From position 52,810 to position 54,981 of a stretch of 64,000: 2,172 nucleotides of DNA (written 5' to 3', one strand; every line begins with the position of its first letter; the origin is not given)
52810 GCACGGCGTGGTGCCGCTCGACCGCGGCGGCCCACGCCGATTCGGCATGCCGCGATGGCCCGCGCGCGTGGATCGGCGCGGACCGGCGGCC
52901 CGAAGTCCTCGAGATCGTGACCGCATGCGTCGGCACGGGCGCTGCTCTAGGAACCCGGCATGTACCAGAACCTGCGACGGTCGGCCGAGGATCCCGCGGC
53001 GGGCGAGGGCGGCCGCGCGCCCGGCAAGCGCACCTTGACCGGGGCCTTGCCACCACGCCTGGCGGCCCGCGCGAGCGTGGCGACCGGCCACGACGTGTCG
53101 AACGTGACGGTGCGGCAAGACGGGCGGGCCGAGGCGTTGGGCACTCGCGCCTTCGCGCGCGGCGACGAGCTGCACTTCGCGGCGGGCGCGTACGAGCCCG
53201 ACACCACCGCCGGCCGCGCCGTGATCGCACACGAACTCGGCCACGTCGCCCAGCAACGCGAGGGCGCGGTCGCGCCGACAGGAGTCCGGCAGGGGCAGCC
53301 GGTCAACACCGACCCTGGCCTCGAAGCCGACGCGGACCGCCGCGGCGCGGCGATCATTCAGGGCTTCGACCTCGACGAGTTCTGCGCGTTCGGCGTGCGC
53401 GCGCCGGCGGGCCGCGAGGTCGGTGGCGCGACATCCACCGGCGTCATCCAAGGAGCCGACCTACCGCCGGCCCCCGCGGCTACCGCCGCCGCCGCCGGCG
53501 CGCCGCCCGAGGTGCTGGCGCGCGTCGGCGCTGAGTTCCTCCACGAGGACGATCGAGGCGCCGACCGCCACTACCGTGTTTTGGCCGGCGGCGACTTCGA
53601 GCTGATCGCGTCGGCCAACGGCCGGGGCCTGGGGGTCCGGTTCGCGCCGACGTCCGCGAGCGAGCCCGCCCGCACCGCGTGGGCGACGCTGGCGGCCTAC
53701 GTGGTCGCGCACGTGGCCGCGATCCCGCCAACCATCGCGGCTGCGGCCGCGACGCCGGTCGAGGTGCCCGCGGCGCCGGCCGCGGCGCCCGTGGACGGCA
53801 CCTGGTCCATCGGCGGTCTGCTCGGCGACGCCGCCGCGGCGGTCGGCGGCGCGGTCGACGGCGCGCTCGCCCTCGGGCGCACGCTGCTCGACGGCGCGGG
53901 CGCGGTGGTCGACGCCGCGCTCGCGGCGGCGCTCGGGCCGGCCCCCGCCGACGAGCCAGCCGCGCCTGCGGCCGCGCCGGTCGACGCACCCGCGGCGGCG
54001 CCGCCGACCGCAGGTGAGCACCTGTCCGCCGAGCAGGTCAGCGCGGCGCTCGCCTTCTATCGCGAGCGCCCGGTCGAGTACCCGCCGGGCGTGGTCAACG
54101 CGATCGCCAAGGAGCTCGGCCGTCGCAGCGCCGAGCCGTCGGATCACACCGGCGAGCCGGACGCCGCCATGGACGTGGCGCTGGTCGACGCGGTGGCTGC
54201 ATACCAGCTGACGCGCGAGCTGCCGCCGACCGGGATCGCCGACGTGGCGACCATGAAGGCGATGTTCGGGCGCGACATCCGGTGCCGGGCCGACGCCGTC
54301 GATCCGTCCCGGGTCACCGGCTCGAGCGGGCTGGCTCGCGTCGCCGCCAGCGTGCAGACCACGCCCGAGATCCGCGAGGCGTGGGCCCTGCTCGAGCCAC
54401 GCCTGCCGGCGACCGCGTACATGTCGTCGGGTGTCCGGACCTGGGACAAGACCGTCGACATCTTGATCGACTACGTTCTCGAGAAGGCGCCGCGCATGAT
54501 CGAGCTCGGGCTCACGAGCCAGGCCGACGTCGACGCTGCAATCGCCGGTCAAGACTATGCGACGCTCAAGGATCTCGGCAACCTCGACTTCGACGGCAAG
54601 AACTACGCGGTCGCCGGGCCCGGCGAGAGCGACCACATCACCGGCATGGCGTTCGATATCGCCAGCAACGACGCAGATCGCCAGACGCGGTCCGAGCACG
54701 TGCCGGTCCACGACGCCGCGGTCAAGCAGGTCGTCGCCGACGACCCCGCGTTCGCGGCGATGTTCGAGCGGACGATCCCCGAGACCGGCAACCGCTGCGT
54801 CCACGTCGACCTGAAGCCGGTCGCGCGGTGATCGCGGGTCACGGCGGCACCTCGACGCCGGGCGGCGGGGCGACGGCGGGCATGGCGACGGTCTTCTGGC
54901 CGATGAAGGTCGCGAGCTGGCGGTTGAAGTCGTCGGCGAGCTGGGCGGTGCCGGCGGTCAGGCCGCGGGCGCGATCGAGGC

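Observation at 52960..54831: DUF4157 (HExxH zincin-like) N-domain fused to a PG-binding domain and M15 peptidase-like domain, divergently adjacent to the Rhs gene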

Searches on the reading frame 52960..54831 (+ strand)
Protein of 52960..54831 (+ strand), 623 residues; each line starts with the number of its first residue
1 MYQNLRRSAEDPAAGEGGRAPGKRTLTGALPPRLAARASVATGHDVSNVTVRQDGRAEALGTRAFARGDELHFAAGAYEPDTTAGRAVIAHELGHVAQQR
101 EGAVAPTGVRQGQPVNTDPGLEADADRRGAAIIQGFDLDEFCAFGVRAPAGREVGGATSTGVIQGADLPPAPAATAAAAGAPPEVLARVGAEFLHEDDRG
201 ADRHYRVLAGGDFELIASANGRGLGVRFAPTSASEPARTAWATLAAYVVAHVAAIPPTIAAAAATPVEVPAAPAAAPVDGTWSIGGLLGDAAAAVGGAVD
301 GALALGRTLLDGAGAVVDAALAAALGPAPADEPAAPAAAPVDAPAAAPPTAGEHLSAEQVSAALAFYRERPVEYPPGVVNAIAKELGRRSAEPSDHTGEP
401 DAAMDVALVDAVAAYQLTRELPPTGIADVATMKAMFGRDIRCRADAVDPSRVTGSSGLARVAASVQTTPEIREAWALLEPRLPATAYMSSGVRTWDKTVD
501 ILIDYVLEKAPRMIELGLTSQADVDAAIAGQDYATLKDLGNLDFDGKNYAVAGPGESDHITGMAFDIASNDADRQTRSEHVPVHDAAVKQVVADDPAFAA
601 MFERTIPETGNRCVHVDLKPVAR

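Call 5: search_protein_families(library=pfam, proteins=[window:52960-54831:+], max_evalue=1)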
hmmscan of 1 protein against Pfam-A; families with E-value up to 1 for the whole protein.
window:52960-54831:+ (623 aa): 5 families
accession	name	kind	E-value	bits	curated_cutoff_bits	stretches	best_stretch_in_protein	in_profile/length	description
PF13699.11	eCIS_core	-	3.1e-18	66.2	22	1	30-102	2-78/79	eCIS core domain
PF01471.23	PG_binding_1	-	1.6e-06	28.6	23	1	397-435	19-57/57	Putative peptidoglycan binding domain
PF02557.22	VanY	-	0.0067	16.7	25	1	549-577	56-84/132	D-alanyl-D-alanine carboxypeptidase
PF04298.18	Zn_peptidase_2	-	0.031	14.3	27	1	72-104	74-106/218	Putative neutral zinc metallopeptidase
PF08291.16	Peptidase_M15_3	-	0.2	12.2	23.2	1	548-576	55-83/108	Peptidase M15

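Call 6: search_protein_families(library=ncbifam, proteins=[window:52960-54831:+], max_evalue=1)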
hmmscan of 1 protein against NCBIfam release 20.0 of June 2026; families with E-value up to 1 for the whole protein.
window:52960-54831:+ (623 aa): 0 families

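Call 10: find_homologous_proteins(query=window:52960-54831:+)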
Query window:52960-54831:+ (623 aa): 8 proteins with E <= 0.001 among 8000 candidates.
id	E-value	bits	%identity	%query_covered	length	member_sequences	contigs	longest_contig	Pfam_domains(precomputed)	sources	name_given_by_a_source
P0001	0.0e+0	1331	100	100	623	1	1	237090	PF01471.24,PF13699.12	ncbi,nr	ncbi:MAG: DUF4157 domain-containing protein [Myxococcales bacterium]|nr:DUF4157 domain-containing pr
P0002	6.0e-135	470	55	73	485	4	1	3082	-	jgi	jgi:hypothetical protein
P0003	1.7e-78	283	36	99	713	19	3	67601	PF02557.23,PF13699.12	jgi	jgi:hypothetical protein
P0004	1.3e-73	267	52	53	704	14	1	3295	PF13699.12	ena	-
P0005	1.9e-67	247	49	52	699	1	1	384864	PF13699.12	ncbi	ncbi:MAG: DUF4157 domain-containing protein [Kofleriaceae bacterium]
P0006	1.3e-66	244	38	74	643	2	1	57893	PF13699.12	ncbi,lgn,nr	ncbi:MAG TPA: DUF4157 domain-containing protein [Kofleriaceae bacterium]|nr:DUF4157 domain-containin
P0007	8.0e-66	241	27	24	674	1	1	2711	PF13699.12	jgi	jgi:hypothetical protein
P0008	4.4e-20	90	52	23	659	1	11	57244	PF01476.27,PF13699.12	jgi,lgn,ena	jgi:LysM repeat protein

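Call 11: search_solved_structures(query=window:52960-54831:+, max_evalue=1, show_alignments=3)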
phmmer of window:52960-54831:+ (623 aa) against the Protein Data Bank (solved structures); distinct sequences matched with E-value up to 1: 2.
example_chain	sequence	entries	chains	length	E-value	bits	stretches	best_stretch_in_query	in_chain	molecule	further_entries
4d0y_A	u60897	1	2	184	0.6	12.2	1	545-578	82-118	DACB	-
4ox5_A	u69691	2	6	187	0.62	12.2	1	545-578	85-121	LdcB LD-carboxypeptidase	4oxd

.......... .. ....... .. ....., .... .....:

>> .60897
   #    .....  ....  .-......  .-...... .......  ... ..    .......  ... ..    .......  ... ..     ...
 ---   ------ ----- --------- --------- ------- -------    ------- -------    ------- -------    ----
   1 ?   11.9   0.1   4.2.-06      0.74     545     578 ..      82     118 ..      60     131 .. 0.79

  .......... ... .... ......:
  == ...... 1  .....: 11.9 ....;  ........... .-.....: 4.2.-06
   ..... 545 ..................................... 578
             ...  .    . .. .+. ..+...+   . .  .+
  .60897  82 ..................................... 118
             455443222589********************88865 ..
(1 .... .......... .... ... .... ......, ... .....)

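Call 25: find_encoding_contigs(protein=P0003, flank=10000, max_places=3)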
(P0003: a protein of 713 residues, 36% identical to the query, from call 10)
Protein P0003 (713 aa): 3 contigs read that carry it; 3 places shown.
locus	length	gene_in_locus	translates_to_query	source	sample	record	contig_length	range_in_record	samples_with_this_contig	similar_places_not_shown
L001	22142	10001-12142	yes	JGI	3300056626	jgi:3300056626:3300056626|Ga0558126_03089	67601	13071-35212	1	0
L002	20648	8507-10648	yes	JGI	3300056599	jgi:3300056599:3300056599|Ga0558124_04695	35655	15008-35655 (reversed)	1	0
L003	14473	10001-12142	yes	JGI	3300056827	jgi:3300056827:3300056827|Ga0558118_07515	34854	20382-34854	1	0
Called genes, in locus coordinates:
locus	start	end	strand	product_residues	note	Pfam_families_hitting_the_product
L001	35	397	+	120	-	PF04241:DUF423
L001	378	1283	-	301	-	PF00126:HTH_1, PF25213:HVO_A0261_N (faint), PF03466:LysR_substrate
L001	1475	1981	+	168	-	PF03692:CxxCxxCC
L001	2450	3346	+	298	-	PF03548:LolA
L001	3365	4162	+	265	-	-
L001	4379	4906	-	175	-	PF00578:AhpC-TSA, PF08534:Redoxin, PF00085:Thioredoxin, PF13098:Thioredoxin_2 (weak), PF13905:Thioredoxin_8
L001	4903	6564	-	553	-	PF01676:Metalloenzyme, PF06415:iPGM_N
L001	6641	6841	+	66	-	-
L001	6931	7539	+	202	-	PF13648:Lipocalin_4 (faint)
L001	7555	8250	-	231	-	PF09365:DUF2461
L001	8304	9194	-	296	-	-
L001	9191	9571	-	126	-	-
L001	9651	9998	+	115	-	-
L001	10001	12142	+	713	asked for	PF13699:eCIS_core, PF02557:VanY (weak)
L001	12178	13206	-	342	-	PF00291:PALP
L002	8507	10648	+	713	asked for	PF13699:eCIS_core, PF02557:VanY (weak)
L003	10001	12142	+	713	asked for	PF13699:eCIS_core, PF02557:VanY (weak)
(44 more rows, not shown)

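Call 26: find_encoding_contigs(protein=P0005, flank=10000, max_places=2)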
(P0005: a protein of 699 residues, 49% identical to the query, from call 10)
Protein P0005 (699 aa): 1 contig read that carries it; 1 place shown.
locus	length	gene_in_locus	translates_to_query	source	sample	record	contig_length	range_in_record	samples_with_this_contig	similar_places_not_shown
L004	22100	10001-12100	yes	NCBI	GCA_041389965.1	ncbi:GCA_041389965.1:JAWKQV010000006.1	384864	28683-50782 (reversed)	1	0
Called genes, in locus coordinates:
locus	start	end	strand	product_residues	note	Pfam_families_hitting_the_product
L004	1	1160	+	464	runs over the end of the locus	PF03109:ABC1, PF01636:APH (faint), PF27536:UbiB_helical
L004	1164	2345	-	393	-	PF01411:tRNA-synt_2c, PF07973:tRNA_SAD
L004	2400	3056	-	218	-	-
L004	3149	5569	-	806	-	PF01400:Astacin, PF13517:FG-GAP_3 (faint), PF01839:FG-GAP, PF14312:FG-GAP_2 (faint), PF01839:FG-GAP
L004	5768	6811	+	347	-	PF00158:Sigma54_activat, PF14532:Sigma54_activ_2, PF00004:AAA (weak), PF07728:AAA_5, PF25601:AAA_lid_14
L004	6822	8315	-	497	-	PF00171:Aldedh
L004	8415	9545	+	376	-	PF01180:DHO_dh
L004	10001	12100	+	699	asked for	PF13699:eCIS_core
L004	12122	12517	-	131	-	PF03413:PepSY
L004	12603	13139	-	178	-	-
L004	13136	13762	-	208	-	PF13640:2OG-FeII_Oxy_3, PF13661:2OG-FeII_Oxy_4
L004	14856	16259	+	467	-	PF01979:Amidohydro_1, PF07969:Amidohydro_3 (weak), PF12890:DHOase (weak)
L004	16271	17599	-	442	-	PF00202:Aminotran_3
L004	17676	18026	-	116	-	-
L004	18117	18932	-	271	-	PF20240:DUF6597, PF12833:HTH_18, PF00165:HTH_AraC (weak)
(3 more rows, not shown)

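Call 30: find_encoding_contigs(protein=P0006, flank=10000, max_places=2)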
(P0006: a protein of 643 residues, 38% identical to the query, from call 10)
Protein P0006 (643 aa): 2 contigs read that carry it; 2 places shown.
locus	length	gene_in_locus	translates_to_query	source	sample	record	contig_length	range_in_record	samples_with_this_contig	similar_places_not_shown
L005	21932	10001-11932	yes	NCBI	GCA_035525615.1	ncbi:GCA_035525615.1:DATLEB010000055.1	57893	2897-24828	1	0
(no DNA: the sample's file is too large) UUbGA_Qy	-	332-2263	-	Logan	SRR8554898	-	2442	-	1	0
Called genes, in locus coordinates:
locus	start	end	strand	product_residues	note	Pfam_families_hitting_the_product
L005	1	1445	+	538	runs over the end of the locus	PF02113:Peptidase_S13, PF13354:Beta-lactamase2 (faint)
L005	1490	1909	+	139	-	PF00210:Ferritin (faint), PF02915:Rubrerythrin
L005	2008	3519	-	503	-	PF03109:ABC1, PF01636:APH (weak)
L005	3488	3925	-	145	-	-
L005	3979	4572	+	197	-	PF12007:DUF3501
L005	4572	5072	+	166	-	-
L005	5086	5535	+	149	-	PF09969:DUF2203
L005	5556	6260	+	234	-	PF00106:adh_short, PF08659:KR, PF13561:adh_short_C2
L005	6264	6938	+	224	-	PF02190:LON_substr_bdg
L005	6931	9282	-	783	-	PF00069:Pkinase, PF03109:ABC1 (faint), PF07714:PK_Tyr_Ser-Thr, PF00515:TPR_1 (faint), PF07719:TPR_2 (faint), PF10952:DUF2753 (faint), PF13181:TPR_8 (faint), PF13424:TPR_12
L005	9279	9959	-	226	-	PF07638:Sigma70_ECF, PF08281:Sigma70_r4_2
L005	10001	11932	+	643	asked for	PF13699:eCIS_core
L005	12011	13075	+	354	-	PF00158:Sigma54_activat, PF14532:Sigma54_activ_2, PF25601:AAA_lid_14, PF02954:HTH_8 (weak)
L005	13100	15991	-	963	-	PF13646:HEAT_2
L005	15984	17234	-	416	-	PF05762:VWA_CoxE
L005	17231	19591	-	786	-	PF18934:DUF5682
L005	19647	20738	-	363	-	PF20030:bpMoxR (faint), PF07728:AAA_5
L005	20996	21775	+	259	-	PF01797:Y1_Tnp (weak)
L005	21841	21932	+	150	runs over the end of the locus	-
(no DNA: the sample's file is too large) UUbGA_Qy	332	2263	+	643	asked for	PF13699:eCIS_core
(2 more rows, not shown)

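Call 31: find_encoding_contigs(protein=P0008, flank=10000, max_places=3)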
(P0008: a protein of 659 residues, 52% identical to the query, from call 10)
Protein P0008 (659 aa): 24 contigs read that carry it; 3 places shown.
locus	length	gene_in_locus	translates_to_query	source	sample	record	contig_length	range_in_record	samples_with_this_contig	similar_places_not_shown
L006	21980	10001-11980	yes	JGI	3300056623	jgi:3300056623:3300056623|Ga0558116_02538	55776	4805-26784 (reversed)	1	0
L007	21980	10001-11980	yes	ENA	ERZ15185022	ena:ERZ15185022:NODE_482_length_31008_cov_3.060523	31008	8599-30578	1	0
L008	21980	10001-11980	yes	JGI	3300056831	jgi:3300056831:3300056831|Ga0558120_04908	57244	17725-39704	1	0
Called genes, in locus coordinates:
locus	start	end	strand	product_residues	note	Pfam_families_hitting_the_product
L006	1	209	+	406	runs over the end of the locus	PF12704:MacB_PCD, PF02687:FtsX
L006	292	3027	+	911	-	PF11617:Cu-binding_MopE (faint)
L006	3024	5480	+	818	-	PF11617:Cu-binding_MopE (faint)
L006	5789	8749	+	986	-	PF13620:CarboxypepD_reg, PF13620:CarboxypepD_reg, PF13715:CarbopepD_reg_2 (weak), PF13620:CarboxypepD_reg, PF13620:CarboxypepD_reg, PF00595:PDZ, PF13180:PDZ_2, PF17820:PDZ_6, +6 more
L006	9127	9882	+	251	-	-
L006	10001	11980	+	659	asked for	PF13699:eCIS_core, PF01476:LysM (faint)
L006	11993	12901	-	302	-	PF14257:DUF4349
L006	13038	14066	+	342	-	PF00535:Glycos_transf_2, PF13641:Glyco_tranf_2_3, PF02709:Glyco_transf_7C (weak)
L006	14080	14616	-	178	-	PF01844:HNH, PF14279:HNH_5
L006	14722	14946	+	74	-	PF04023:FeoA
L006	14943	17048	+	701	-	PF01926:MMR_HSR1, PF02421:FeoB_N, PF07670:Gate, PF07664:FeoB_C, PF07670:Gate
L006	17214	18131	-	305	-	-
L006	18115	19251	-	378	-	PF00069:Pkinase, PF06293:Kdo (weak), PF07714:PK_Tyr_Ser-Thr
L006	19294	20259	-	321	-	PF03372:Exo_endo_phos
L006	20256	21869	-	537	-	PF28550:DUF8436, PF00890:FAD_binding_2 (faint), PF01134:GIDA (faint), PF01266:DAO (weak), PF01494:FAD_binding_3 (weak), PF03486:HI0933_like, PF13738:Pyr_redox_3 (weak), PF21688:FAD-depend_C, +2 more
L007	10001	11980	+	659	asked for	PF13699:eCIS_core, PF01476:LysM (faint)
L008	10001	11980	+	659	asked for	PF13699:eCIS_core, PF01476:LysM (faint)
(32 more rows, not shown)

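Call 35: predict_structure(alignment_id=A1)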
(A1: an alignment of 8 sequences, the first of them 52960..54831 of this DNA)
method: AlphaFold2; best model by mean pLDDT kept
length: 623 residues; sequences in the alignment: 8
mean_pLDDT: 58.8   pTM: 0.31
mean pLDDT of the five models: 58.8, 55.0, 54.2, 53.4, 52.0
residues with pLDDT >= 90: 17; 70-90: 223; 50-70: 133; < 50: 250
segments of 3 or more residues with pLDDT < 50: 1-24, 144-159, 170-179, 260-310, 331-353, 393-399, 419-455, 493-521, 523-525, 530-562, 573-576, 609-611
pLDDT, mean of each block of 10 residues (from residue 1): 36 29 54 74 81 80 85 82 78 88 74 76 82 65 47 39 66 35 82 85 87 88 83 79 89 75 35 35 34 34 39 75 70 34 36 50 55 53 56 44 55 49 34 32 40 54 64 79 72 46 43 44 48 42 31 35 65 49 74 80 65 65 42
secondary structure, 60 per line:
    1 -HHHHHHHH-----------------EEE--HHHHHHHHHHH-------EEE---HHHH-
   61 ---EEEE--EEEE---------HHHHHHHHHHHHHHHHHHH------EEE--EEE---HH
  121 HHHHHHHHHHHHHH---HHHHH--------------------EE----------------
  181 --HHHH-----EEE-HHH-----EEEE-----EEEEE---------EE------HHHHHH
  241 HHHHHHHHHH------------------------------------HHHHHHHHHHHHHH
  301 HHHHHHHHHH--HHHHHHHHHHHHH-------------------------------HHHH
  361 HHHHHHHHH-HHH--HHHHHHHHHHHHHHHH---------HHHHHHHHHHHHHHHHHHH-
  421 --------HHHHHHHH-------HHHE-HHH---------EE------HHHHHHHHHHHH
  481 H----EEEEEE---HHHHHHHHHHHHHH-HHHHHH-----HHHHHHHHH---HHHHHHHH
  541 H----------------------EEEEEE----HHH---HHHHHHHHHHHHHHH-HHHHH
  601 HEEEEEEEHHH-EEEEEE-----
elements in order (helices of 4 or more, strands of 3 or more residues): H2-9 E27-29 H32-42 E50-52 H56-59 E64-67 E70-73 H83-101 E108-110 E113-115 H119-134 H138-142 H183-186 E192-194 E204-207 E213-217 H235-250 H287-310 H313-325 H357-369 H376-391 H401-419 H429-436 H469-481 E486-491 H495-508 H510-515 H521-529 H533-541 E564-569 H580-594 H596-601 E602-608 E613-618

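Call 36: search_protein_representatives(protein=window:52960-54831:+)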
Query: 623 residues. Proteins with E-value up to 0.001 (for the whole library): 17356; up to 1e-10: 2107; up to 1e-30: 23. The best 150 are listed.
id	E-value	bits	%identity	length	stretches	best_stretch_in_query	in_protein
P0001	0.0e+00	1330.5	100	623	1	1-623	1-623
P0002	1.9e-135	469.6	59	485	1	166-621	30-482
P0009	3.9e-76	273.8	53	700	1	13-342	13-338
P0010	6.1e-72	259.9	57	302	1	42-340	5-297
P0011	7.8e-67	243.1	54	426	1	345-619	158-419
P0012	7.0e-62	226.7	53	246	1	362-618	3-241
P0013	7.0e-57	210.2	43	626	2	1-360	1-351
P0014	2.6e-56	208.3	47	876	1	284-618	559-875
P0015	5.7e-52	194.0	42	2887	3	42-136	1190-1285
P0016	1.6e-49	185.9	40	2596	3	30-133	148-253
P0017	2.5e-49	185.2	45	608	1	298-618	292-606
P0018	1.8e-46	175.8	40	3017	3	19-132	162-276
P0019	4.2e-45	171.3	59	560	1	10-183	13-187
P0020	1.3e-44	169.6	47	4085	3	42-133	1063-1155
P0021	2.0e-41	159.1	58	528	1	9-184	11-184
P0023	1.0e-39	153.5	47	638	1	35-350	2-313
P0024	2.7e-39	152.1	46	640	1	7-348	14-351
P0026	5.8e-36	141.1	49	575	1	104-348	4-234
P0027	1.0e-34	137.0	37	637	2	343-619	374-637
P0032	1.1e-28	117.0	38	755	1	5-345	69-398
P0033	1.2e-28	116.9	43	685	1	16-350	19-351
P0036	6.6e-26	107.9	34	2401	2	218-619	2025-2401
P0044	7.2e-24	101.2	46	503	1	149-351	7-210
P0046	5.9e-23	98.2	36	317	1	347-619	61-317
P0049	6.1e-22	94.8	32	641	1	315-618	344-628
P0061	1.4e-20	90.3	47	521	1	182-352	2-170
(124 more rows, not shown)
